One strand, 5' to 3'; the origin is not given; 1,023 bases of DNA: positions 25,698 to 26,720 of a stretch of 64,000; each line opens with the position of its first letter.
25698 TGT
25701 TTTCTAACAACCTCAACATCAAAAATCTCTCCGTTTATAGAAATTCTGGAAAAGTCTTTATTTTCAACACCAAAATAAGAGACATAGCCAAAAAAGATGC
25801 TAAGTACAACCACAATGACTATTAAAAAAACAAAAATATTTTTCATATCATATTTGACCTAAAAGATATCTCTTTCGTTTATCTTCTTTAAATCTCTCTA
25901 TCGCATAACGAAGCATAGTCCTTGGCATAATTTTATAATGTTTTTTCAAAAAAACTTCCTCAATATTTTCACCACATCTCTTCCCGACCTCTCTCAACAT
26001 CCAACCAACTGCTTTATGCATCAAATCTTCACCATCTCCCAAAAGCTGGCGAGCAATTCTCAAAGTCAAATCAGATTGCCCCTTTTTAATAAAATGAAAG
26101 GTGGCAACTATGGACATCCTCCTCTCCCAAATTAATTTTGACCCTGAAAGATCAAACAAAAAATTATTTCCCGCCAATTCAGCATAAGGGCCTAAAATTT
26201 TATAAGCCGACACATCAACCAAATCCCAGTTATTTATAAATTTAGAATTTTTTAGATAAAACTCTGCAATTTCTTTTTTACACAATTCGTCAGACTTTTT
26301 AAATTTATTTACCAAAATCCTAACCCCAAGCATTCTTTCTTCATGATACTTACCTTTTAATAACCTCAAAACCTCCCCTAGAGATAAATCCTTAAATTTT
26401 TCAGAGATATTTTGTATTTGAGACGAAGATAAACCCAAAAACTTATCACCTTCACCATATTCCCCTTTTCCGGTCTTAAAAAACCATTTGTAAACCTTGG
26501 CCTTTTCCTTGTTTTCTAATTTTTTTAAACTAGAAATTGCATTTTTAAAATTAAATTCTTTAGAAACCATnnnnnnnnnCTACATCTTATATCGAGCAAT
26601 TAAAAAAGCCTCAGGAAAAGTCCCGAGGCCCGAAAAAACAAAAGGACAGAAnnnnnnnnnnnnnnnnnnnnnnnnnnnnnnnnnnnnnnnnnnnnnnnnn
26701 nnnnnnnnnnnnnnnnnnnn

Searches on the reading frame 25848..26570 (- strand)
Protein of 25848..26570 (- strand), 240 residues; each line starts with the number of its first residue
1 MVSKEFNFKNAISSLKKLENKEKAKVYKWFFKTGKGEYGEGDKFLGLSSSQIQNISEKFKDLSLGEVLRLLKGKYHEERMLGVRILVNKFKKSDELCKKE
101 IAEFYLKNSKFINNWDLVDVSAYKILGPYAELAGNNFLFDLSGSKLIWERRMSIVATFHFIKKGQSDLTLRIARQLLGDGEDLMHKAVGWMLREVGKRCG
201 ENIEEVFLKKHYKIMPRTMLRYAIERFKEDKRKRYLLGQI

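Call 6: search_protein_families(library=pfam, proteins=[window:25848-26570:-], max_evalue=0.01)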
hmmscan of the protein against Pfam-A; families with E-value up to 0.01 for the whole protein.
window:25848-26570:- (240 aa): 1 family
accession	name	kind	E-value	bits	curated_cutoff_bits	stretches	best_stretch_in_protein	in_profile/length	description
PF08713.17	DNA_alkylation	-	4.9e-54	183.7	21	1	13-227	3-213/213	DNA alkylation repair enzyme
